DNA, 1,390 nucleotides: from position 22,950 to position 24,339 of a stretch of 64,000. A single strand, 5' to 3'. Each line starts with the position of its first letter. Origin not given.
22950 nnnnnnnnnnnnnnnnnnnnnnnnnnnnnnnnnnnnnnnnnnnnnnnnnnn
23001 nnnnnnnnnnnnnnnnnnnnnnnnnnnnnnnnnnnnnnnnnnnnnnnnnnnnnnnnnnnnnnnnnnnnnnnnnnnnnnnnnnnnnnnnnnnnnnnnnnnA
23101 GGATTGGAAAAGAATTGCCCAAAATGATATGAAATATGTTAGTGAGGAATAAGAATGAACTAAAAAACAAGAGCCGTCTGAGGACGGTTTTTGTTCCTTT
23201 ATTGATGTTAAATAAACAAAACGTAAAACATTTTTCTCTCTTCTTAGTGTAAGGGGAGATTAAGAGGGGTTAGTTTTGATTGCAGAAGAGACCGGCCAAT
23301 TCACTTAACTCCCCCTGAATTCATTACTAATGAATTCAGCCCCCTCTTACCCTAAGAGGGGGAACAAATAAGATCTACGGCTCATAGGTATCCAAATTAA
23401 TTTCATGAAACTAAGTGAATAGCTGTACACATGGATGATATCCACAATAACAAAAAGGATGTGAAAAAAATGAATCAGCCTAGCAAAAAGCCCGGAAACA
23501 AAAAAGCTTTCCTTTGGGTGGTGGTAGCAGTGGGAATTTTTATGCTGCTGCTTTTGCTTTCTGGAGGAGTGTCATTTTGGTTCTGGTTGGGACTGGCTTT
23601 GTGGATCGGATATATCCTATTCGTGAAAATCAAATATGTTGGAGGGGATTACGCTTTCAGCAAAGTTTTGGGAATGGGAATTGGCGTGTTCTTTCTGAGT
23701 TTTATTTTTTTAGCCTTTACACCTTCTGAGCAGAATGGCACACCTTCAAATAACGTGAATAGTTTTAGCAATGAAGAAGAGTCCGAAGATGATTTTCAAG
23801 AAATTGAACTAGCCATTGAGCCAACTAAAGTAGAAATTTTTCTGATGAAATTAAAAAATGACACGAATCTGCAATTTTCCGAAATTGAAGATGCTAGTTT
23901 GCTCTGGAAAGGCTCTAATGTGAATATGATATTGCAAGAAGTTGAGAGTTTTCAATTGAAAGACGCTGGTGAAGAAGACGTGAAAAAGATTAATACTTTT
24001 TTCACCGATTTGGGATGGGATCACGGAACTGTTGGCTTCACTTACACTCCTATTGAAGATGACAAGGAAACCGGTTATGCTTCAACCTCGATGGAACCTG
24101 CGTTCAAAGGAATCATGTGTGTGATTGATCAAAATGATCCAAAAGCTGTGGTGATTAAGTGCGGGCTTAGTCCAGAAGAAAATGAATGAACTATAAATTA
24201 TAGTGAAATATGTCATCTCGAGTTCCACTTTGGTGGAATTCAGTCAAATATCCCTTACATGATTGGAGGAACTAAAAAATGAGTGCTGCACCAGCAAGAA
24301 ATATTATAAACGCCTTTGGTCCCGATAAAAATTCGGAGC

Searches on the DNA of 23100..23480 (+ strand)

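Call 13: search_rna_families(source=window, start=23100, end=23480, threshold=evalue, max_evalue=10, show_alignments=3)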
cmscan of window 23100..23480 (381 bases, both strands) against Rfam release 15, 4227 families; matches with E-value up to 10: 13.
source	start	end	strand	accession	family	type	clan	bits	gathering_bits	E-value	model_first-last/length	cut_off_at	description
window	23306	23365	-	RF01762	whalefall-1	Gene; sRNA;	-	33.6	37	3.3e-07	1-56/56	no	Whalefall-1 RNA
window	23158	23317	+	RF03116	aCoV-5UTR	Cis-reg;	CL00116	30.7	70.3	9.2e-06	1-323/323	no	Alphacoronavirus 5'UTR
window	23154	23328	-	RF00125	IS128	Gene; sRNA;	-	21.8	80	0.022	1-209/209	no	IS128 RNA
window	23114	23210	+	RF02426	SpF03_sRNA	Gene; sRNA;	-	21.1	50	1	1-106/106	no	Streptococcus sRNA SpF03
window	23329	23377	+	RF00736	mir-320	Gene; miRNA;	-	19.2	55.5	0.073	1-76/76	no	mir-320 microRNA precursor family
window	23223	23284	-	RF03603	mir-4899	Gene; miRNA;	-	17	85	1.5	1-87/87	no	mir-4899 microRNA precursor family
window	23159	23216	+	RF01742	lactis-plasmid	Gene; sRNA;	-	17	70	4.3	1-106/106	no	lactis-plasmid RNA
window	23164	23232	-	RF01859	Phe_leader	Cis-reg; leader;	-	16.2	55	3.9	1-125/125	no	Phenylalanine leader peptide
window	23143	23204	+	RF04344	Plastid-psbA-3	Cis-reg;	CL00153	15.9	48.4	3.9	1-57/57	no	Plastid-psbA-3 3UTR RNA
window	23157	23200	-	RF04344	Plastid-psbA-3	Cis-reg;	CL00153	15.6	48.4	4.8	1-57/57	no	Plastid-psbA-3 3UTR RNA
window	23163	23269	-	RF01416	NrrF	Gene; antisense;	-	14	60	2.3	1-160/160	no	NrrF RNA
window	23341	23377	+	RF01100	PK-BYV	Cis-reg;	-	13.2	50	4.1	1-40/40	no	3'-terminal pseudoknot in BYV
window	23100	23197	+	RF02376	antisense_SR1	Gene; sRNA;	-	11.7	45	6.2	95-210/210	5'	SR1 sRNA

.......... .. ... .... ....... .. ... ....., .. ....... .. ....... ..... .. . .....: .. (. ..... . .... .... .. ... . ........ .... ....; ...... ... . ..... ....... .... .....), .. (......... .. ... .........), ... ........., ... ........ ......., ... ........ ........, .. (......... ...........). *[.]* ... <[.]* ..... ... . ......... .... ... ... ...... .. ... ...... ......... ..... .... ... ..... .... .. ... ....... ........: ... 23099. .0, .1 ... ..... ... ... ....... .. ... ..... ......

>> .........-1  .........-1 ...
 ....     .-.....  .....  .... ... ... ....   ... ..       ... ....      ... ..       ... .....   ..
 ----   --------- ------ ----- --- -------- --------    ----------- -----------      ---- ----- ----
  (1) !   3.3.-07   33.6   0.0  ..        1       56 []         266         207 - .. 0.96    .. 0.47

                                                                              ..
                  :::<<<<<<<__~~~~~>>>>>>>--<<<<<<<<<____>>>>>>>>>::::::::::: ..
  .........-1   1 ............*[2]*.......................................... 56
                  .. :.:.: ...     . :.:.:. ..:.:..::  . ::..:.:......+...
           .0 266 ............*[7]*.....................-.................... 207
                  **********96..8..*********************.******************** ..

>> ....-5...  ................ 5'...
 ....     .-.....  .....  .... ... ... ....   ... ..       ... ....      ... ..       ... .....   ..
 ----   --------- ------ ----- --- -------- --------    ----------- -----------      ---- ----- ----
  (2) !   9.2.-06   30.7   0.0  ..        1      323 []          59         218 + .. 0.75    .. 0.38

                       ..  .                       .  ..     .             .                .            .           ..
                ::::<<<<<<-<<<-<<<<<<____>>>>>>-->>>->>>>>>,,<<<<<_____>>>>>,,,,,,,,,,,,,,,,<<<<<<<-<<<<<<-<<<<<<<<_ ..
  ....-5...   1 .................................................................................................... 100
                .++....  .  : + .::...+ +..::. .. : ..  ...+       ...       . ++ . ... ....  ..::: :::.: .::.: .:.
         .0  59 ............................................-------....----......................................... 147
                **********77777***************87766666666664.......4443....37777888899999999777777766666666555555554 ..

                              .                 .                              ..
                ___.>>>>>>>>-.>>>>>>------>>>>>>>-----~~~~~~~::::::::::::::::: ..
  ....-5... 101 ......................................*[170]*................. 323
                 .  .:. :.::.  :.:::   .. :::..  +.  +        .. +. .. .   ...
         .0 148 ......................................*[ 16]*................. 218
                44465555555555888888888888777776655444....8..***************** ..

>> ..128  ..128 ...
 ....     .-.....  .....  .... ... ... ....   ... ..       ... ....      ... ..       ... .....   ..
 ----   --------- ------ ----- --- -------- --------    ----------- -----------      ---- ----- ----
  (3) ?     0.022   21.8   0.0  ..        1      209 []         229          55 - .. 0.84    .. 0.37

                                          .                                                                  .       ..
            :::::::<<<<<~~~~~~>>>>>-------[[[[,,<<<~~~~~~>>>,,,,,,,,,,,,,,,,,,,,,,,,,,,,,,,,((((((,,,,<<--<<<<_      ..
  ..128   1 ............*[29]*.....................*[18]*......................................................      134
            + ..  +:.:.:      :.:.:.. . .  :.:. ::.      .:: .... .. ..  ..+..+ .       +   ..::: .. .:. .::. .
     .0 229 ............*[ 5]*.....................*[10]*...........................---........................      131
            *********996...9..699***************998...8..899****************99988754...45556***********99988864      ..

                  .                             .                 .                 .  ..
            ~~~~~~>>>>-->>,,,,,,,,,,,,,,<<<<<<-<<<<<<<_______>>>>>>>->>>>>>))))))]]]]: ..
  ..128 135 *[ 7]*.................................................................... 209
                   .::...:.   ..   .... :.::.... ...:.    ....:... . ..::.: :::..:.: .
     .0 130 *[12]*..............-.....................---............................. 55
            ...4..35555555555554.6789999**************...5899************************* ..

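Call 77: search_dna_similar(query=window:23196-23392:+, collection=phages, mode=distant, max_evalue=0.01, max_rows=5)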
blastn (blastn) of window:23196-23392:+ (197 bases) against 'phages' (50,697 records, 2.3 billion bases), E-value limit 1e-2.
No match.

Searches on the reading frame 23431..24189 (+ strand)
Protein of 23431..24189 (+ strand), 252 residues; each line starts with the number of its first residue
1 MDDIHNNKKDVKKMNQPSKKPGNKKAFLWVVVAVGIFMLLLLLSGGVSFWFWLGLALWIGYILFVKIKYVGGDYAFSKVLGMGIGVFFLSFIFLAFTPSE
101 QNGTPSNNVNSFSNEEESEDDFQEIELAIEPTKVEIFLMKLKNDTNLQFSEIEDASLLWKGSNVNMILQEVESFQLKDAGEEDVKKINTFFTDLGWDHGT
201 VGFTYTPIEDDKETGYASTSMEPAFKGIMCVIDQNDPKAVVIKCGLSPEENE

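Call 18: find_encoding_contigs(protein=window:23431-24189:+, flank=3000, max_places=10)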
Protein window:23431-24189:+ (252 aa): 7 contigs read that carry it; 3 places shown.
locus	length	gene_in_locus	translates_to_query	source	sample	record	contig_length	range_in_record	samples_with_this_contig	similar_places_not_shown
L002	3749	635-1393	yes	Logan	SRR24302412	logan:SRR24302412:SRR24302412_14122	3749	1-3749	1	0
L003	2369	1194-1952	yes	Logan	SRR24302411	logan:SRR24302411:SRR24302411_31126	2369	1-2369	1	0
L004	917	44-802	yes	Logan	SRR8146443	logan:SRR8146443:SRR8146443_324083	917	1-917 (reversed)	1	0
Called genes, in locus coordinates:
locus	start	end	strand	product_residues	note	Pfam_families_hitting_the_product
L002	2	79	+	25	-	?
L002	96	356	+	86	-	-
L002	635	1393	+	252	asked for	-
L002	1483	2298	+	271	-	PF01636:APH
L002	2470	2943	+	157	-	PF01988:VIT1 (faint), PF03222:Trp_Tyr_perm (weak)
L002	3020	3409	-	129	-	PF00903:Glyoxalase, PF22677:Ble-like_N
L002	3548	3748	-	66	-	?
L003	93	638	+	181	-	-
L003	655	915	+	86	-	-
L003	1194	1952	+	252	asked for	-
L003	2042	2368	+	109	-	?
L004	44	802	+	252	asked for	-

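Call 60: search_protein_families(library=pfam, proteins=[window:23431-24189:+], max_evalue=0.01)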
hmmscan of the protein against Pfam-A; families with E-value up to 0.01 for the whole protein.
window:23431-24189:+ (252 aa): 0 families
